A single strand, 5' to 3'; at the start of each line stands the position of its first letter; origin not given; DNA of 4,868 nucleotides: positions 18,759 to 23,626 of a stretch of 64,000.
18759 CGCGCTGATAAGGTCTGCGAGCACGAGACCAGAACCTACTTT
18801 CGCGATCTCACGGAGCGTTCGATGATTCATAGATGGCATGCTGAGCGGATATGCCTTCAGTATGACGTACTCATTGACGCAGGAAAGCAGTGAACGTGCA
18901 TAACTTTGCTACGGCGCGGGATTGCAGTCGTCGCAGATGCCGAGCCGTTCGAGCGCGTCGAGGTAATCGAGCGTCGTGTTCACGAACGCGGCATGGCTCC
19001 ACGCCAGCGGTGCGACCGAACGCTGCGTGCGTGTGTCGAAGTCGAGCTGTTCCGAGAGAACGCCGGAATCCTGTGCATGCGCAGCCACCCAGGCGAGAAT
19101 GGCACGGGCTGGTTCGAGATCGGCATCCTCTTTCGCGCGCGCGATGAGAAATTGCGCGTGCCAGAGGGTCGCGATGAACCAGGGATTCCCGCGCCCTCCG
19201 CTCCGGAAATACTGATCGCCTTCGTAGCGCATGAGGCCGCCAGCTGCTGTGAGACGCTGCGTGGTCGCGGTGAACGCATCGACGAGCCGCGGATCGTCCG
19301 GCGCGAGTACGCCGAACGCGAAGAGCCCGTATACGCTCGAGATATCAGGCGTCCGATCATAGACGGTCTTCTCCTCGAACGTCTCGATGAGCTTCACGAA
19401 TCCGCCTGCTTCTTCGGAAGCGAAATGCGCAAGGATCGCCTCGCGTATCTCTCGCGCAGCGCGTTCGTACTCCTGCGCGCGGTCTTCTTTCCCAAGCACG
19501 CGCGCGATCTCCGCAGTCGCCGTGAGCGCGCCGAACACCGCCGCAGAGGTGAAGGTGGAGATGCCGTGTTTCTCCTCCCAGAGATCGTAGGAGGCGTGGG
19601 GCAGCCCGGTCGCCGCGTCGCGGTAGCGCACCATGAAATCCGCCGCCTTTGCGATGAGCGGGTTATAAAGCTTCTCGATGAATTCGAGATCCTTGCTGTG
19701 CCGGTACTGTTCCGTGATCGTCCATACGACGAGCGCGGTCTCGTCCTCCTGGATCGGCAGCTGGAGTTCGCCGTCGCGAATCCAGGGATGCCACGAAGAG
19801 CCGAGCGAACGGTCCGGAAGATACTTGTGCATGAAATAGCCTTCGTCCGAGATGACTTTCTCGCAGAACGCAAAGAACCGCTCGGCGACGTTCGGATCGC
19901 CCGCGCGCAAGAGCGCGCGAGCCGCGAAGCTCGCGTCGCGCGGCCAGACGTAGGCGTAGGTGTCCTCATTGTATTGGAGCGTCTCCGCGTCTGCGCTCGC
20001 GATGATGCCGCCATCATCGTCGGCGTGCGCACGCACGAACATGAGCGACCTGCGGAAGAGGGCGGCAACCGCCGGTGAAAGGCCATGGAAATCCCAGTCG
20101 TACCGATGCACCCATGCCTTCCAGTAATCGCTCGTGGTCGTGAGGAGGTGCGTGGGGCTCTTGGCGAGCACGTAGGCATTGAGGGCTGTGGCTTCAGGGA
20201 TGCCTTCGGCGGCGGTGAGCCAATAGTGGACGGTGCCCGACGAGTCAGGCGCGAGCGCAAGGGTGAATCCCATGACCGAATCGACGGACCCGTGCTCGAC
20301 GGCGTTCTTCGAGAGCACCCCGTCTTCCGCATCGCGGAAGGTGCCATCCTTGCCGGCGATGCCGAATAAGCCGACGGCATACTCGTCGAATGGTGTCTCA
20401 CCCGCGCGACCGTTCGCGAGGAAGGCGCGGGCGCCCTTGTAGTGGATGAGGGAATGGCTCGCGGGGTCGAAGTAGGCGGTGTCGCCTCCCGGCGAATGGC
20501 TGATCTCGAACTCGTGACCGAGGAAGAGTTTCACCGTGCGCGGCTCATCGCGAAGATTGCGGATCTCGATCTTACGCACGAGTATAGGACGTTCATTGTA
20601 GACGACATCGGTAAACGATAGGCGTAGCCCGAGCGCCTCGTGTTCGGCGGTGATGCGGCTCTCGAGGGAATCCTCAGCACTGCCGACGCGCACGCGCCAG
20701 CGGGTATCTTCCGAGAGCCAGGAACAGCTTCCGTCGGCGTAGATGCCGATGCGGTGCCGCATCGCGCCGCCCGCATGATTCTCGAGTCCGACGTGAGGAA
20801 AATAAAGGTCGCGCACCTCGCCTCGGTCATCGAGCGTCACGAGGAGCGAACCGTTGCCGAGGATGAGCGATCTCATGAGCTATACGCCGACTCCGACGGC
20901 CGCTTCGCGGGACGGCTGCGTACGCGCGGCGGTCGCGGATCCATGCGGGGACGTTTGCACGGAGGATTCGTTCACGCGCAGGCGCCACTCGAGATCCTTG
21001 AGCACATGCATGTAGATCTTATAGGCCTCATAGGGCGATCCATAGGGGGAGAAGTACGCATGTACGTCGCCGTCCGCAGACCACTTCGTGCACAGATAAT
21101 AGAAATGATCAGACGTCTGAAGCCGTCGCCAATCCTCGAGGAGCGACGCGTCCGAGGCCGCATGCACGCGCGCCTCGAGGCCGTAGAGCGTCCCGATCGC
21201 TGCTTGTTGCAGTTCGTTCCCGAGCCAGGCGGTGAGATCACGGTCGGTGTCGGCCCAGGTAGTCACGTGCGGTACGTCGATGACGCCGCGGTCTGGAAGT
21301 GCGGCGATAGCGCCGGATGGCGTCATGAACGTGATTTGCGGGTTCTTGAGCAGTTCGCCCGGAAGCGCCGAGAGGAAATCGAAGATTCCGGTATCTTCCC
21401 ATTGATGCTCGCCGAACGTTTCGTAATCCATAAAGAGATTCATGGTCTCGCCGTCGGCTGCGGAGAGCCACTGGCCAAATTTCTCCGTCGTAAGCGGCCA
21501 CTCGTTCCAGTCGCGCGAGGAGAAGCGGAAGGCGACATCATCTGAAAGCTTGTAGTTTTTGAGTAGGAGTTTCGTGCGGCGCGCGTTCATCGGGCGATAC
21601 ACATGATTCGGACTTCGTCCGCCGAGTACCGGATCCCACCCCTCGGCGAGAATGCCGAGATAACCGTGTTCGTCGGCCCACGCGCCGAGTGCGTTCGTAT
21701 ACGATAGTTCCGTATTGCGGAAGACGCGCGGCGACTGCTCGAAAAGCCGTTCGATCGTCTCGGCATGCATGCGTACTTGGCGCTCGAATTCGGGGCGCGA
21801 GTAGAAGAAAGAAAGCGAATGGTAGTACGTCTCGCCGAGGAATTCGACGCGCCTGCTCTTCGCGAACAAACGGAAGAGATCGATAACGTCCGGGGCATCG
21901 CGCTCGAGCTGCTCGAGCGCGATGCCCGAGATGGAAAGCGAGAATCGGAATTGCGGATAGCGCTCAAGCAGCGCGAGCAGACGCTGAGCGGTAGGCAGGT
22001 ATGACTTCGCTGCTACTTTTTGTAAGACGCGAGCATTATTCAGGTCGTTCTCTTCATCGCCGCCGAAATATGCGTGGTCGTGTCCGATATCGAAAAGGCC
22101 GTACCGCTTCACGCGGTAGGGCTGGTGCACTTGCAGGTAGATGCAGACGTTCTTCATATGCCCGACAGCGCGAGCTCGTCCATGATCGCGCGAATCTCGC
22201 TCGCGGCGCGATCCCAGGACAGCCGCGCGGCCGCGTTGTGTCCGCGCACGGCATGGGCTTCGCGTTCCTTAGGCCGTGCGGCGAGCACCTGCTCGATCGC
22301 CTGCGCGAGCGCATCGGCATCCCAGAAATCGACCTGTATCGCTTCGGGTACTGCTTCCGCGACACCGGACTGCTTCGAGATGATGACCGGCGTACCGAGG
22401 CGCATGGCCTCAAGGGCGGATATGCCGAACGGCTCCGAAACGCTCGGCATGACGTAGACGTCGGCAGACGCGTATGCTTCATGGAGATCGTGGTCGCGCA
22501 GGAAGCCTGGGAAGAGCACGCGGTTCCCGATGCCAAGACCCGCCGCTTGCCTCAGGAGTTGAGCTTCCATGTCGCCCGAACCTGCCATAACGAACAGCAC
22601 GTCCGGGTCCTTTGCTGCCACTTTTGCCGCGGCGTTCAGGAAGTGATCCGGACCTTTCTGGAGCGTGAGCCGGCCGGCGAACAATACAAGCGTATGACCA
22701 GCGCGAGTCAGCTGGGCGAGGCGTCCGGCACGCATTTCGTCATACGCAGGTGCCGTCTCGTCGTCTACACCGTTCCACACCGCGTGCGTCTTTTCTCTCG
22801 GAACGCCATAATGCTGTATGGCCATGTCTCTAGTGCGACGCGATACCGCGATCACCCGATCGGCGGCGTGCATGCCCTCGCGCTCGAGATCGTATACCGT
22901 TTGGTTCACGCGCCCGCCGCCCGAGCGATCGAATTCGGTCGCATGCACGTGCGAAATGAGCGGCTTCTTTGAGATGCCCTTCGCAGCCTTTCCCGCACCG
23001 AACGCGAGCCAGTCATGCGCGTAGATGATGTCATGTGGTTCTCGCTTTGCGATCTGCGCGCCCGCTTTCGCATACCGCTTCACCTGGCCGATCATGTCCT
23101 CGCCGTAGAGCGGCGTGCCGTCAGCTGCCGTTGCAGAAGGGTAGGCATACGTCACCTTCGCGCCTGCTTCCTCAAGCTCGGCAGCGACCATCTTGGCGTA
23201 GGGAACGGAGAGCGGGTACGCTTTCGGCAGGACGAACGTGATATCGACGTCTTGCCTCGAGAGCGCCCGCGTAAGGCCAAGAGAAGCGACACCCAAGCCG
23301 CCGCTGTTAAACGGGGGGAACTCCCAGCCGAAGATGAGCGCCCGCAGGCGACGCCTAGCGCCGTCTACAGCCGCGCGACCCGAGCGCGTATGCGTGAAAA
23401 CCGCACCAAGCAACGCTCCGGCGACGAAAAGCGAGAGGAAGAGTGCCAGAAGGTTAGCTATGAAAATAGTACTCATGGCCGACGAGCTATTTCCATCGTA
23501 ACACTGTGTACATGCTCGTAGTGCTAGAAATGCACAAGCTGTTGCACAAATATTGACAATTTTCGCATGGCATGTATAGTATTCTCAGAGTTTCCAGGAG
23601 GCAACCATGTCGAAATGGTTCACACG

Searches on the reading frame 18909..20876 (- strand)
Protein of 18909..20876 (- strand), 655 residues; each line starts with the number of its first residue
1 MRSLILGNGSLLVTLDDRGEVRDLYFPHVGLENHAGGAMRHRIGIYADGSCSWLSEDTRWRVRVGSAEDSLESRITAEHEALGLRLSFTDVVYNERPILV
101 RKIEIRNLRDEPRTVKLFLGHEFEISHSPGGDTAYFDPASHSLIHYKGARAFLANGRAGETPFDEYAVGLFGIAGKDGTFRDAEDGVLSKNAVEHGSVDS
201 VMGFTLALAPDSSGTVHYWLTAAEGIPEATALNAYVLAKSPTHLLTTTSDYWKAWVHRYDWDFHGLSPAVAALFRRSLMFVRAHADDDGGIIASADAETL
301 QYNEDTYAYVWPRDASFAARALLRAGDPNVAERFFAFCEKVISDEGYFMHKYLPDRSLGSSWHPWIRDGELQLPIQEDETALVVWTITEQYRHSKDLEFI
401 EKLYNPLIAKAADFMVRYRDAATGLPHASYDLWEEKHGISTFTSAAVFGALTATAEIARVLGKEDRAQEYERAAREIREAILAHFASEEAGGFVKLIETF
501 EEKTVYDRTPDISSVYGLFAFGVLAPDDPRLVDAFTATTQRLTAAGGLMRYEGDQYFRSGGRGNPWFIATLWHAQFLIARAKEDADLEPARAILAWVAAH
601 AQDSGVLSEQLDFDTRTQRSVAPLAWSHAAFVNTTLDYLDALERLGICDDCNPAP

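Call 98: search_protein_families(library=pfam, proteins=[window:18909-20876:-], max_evalue=0.00001)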
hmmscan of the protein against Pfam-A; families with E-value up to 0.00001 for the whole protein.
window:18909-20876:- (655 aa): 3 families
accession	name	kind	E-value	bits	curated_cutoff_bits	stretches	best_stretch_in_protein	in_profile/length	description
PF00723.27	Glyco_hydro_15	-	8.5e-33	114.3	22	2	375-583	122-335/427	Glycosyl hydrolases family 15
PF22422.2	MGH1-like_GH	-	1.9e-08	34.7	27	0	432-496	164-228/356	Mannosylglycerate hydrolase MGH1-like glycoside hydrolase domain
PF17389.8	Bac_rhamnosid6H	-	2.8e-06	27.3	24.5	1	382-491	102-218/339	Bacterial alpha-L-rhamnosidase 6 hairpin glycosidase domain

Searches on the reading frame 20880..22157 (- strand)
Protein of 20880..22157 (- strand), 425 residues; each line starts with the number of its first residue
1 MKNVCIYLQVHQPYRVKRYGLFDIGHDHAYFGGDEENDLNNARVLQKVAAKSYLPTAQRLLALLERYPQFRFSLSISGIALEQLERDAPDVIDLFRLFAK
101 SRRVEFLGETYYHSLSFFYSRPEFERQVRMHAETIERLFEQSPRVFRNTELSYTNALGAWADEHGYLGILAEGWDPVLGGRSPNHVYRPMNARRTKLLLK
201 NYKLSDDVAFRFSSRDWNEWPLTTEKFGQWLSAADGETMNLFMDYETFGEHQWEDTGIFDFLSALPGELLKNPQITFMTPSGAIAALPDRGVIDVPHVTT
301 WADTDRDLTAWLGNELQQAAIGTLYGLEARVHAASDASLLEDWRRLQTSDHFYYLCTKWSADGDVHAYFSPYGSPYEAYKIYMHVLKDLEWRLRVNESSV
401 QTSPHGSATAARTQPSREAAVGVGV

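Call 6: search_protein_families(library=pfam, proteins=[window:20880-22157:-], max_evalue=1)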
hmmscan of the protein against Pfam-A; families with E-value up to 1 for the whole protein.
window:20880-22157:- (425 aa): 2 families
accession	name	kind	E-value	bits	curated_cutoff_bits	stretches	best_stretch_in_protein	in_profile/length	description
PF03065.20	Glyco_hydro_57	-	1.3e-65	222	21.2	1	6-296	2-291/291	Glycosyl hydrolase family 57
PF01522.26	Polysacc_deac_1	-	0.0091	16.4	23.1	1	104-166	59-121/124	Polysaccharide deacetylase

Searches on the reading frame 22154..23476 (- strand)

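Call 6: search_protein_families(library=pfam, proteins=[window:22154-23476:-], max_evalue=1)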
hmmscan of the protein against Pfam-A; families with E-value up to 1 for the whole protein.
window:22154-23476:- (440 aa): 9 families
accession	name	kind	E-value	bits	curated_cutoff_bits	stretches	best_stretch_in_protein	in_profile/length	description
PF00534.26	Glycos_transf_1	-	3.3e-38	131.4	26.4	1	260-405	14-162/172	Glycosyl transferases group 1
PF13692.12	Glyco_trans_1_4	-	7.2e-32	111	27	1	263-399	3-141/142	Glycosyl transferases group 1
PF20706.3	GT4-conflict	-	1.4e-23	84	26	1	173-427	111-384/385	Family 4 Glycosyltransferase in conflict systems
PF13439.12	Glyco_transf_4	-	3.2e-23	83.1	28.5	1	59-240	2-169/170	Glycosyltransferase Family 4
PF13579.12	Glyco_trans_4_4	-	2.3e-18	67.5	29.7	1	59-236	1-158/158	Glycosyl transferase 4-like domain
PF08323.17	Glyco_transf_5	-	3.5e-12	47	22.7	1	47-221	3-226/239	Starch synthase catalytic domain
PF00982.27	Glyco_transf_20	-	0.00023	20.4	32.5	1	329-409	363-448/473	Glycosyltransferase family 20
PF13524.12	Glyco_trans_1_2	-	0.00043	20.7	25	1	291-425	13-139/144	Glycosyl transferase-like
PF19594.4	DUF6099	-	0.014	16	25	1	374-419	16-63/142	Family of unknown function (DUF6099)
